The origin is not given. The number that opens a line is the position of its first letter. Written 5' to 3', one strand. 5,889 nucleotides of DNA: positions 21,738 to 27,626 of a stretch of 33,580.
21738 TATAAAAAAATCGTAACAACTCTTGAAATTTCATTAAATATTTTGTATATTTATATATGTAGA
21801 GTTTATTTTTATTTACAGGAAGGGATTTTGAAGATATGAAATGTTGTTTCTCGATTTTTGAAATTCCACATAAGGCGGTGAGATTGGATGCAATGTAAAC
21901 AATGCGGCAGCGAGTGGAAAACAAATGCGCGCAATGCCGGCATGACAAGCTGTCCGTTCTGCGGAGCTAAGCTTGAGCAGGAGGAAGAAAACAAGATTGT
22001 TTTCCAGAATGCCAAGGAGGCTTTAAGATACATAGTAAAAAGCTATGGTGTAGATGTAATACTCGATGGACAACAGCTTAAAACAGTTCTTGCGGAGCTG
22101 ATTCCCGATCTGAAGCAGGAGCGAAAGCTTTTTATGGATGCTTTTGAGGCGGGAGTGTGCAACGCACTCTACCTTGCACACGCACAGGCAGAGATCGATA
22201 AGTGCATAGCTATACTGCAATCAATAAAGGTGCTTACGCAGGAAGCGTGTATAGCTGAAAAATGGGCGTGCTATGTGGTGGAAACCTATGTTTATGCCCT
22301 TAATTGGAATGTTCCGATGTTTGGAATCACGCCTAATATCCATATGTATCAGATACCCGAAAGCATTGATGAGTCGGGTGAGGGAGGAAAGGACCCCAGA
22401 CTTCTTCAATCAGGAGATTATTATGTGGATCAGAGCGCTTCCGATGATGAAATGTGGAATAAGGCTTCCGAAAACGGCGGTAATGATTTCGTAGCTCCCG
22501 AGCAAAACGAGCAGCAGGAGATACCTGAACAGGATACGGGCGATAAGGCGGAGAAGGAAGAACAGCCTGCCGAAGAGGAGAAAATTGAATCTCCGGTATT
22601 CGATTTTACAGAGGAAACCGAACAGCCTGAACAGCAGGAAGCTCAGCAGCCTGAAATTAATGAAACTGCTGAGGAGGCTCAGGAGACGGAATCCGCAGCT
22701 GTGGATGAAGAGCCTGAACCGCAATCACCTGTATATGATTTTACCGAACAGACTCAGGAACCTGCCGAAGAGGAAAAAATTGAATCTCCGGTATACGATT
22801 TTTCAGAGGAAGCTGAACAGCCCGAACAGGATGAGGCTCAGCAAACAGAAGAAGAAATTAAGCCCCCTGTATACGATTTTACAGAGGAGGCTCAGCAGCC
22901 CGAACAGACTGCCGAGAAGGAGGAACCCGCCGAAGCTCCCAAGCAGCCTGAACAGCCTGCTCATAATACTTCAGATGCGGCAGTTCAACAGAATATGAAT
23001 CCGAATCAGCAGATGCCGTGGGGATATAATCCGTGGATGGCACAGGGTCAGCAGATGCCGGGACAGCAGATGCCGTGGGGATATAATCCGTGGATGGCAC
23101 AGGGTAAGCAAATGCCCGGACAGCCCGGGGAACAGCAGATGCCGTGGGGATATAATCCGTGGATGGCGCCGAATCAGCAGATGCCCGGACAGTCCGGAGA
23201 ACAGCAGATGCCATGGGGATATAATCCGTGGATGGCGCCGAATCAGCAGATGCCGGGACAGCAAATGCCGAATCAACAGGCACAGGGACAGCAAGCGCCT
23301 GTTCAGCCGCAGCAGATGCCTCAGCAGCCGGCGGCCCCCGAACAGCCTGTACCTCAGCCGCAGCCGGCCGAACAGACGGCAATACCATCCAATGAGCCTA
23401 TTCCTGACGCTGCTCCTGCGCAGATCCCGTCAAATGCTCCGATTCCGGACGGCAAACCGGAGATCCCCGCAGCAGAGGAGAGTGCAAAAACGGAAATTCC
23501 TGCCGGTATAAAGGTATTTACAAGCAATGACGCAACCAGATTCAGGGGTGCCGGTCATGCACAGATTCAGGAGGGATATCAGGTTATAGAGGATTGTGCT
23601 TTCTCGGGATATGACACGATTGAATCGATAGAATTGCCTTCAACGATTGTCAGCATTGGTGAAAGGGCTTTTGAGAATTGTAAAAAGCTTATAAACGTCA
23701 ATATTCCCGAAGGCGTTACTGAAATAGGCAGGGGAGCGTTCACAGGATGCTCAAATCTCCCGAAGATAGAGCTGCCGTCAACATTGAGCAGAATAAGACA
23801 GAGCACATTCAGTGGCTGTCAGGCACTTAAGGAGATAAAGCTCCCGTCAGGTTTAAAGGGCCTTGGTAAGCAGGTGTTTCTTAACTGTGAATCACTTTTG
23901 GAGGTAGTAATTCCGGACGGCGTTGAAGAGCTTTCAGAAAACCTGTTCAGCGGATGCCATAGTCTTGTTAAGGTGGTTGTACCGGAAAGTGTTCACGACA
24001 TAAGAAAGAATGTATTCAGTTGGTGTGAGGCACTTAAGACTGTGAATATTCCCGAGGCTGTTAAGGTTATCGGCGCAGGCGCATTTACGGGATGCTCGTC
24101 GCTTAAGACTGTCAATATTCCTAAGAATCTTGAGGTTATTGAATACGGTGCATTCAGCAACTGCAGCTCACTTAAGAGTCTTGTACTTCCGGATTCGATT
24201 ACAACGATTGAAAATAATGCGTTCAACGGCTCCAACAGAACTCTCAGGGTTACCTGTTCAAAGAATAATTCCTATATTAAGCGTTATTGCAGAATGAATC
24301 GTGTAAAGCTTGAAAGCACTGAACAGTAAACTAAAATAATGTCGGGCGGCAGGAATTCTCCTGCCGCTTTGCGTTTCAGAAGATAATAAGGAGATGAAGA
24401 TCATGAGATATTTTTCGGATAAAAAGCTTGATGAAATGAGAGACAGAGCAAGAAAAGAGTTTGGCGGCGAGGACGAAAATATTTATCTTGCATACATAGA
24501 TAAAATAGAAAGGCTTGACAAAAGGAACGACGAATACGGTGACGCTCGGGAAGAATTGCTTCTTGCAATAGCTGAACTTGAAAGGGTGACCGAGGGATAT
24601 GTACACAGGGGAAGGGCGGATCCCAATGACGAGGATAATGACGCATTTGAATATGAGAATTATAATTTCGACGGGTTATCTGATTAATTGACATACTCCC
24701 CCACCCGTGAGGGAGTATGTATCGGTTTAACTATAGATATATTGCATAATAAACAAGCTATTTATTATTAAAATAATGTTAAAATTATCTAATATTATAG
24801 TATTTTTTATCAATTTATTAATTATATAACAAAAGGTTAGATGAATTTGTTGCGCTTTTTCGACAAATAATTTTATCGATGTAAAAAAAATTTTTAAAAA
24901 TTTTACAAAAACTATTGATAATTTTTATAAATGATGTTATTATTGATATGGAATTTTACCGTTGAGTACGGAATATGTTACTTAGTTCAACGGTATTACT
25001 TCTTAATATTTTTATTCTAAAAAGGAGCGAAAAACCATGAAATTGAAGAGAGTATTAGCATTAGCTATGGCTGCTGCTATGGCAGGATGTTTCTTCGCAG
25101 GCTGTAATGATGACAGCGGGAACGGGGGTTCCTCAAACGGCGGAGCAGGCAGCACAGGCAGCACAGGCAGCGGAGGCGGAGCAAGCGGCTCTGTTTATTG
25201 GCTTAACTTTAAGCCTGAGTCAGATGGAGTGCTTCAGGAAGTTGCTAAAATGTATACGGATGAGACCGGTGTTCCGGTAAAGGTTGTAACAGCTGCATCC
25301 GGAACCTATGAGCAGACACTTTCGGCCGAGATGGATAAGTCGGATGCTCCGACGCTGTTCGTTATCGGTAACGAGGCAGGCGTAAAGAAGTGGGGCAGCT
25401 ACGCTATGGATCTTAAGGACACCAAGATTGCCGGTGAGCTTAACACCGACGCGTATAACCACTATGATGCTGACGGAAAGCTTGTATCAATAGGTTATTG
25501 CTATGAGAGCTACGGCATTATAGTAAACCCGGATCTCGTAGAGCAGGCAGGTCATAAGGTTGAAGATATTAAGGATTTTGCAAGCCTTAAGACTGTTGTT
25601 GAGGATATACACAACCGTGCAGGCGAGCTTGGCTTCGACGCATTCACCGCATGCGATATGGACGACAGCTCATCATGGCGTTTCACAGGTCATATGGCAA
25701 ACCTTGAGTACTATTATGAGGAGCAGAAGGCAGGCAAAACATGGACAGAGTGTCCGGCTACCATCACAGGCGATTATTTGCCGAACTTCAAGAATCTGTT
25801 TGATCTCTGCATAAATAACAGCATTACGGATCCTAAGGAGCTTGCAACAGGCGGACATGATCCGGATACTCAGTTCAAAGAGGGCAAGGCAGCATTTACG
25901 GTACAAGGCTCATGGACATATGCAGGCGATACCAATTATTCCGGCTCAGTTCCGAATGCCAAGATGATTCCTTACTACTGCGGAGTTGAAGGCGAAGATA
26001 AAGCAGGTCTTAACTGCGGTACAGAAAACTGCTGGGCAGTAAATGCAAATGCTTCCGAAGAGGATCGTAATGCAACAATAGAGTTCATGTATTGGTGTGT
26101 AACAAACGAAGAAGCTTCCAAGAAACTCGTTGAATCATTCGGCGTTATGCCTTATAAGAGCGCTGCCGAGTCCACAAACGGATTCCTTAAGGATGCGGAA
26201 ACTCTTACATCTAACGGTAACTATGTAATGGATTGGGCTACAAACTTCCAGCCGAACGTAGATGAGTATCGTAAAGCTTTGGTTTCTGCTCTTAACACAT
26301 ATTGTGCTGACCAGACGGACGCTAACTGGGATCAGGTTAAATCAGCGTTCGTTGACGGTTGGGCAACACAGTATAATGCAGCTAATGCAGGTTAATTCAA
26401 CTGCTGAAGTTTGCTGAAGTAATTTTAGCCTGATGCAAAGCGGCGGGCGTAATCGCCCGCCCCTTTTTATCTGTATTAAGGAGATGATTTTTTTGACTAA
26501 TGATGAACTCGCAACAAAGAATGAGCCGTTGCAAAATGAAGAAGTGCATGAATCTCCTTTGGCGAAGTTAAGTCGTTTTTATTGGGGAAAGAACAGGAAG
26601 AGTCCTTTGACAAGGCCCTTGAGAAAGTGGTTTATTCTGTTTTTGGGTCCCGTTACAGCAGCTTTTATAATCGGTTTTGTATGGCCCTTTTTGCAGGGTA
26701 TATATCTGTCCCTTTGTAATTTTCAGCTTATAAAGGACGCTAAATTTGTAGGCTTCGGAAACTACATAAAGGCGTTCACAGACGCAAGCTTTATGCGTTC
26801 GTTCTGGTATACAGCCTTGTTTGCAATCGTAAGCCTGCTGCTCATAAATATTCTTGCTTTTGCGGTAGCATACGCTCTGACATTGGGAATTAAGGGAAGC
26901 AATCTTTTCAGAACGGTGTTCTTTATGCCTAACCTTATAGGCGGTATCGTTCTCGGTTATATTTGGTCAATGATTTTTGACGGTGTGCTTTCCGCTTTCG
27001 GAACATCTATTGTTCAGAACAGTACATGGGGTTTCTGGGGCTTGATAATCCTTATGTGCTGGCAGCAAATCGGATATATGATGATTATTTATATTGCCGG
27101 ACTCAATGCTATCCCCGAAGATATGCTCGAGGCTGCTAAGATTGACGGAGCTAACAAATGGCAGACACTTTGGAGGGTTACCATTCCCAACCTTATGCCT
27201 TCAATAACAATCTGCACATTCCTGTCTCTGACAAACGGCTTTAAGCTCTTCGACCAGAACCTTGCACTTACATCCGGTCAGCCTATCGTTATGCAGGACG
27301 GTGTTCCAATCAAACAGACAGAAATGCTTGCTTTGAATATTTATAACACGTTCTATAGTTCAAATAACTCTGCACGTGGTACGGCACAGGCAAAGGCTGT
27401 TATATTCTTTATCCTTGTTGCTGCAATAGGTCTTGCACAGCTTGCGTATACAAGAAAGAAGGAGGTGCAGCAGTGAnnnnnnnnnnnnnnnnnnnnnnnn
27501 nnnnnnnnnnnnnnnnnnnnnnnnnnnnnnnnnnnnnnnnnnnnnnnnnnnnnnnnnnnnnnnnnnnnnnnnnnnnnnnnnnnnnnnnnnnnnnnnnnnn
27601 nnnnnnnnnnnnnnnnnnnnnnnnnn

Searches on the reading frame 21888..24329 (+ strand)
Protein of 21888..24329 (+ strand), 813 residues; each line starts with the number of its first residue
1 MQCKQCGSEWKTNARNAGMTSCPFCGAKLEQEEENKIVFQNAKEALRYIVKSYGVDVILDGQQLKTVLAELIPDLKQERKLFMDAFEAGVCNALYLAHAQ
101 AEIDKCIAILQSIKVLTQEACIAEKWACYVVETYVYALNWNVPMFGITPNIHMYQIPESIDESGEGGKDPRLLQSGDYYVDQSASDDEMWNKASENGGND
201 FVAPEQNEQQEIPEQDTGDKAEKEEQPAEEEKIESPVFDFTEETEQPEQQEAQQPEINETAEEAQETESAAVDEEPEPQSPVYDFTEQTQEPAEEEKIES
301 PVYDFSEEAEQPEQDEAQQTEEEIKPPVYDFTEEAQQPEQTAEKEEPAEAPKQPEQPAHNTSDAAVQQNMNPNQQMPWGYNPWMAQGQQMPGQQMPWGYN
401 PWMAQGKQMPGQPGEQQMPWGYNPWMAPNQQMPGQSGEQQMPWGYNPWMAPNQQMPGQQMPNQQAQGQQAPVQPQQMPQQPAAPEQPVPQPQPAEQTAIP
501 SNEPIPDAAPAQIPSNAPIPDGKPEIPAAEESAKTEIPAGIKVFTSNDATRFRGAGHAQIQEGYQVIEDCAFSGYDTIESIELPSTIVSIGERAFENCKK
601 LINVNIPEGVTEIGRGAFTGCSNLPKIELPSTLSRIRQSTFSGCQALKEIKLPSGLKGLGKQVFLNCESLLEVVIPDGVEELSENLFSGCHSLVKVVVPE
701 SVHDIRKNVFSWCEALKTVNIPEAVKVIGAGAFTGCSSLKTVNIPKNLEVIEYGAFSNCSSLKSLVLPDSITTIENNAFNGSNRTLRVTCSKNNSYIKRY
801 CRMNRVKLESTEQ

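Call 24: search_protein_families(library=pfam, proteins=[window:21888-24329:+], max_evalue=0.0001)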
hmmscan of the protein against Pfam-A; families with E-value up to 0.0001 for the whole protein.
window:21888-24329:+ (813 aa): 2 families
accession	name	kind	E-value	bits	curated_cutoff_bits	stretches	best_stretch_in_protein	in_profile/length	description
PF13306.12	LRR_5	-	1.9e-64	215.7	27.7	2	566-693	2-126/127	BspA type Leucine rich repeat region (6 copies)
PF13855.12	LRR_8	-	6.6e-12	45.5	27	0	726-767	14-56/61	Leucine rich repeat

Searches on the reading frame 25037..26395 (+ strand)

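Call 24: search_protein_families(library=pfam, proteins=[window:25037-26395:+], max_evalue=0.0001)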
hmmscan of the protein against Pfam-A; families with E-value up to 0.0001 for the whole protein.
window:25037-26395:+ (452 aa): 2 families
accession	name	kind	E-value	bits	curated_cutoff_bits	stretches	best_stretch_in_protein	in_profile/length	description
PF13416.11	SBP_bac_8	-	3.8e-31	109.3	27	1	69-386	2-274/279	Bacterial extracellular solute-binding protein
PF01547.30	SBP_bac_1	-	1.1e-06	29.3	26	1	65-181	9-134/307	Bacterial extracellular solute-binding protein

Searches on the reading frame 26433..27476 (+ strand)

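Call 24: search_protein_families(library=pfam, proteins=[window:26433-27476:+], max_evalue=0.0001)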
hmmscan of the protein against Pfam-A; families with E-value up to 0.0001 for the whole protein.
window:26433-27476:+ (347 aa): 1 family
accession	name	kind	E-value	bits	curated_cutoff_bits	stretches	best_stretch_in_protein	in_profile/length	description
PF00528.27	BPD_transp_1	-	4.1e-20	72.7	26.4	1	143-335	6-174/184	Binding-protein-dependent transport system inner membrane component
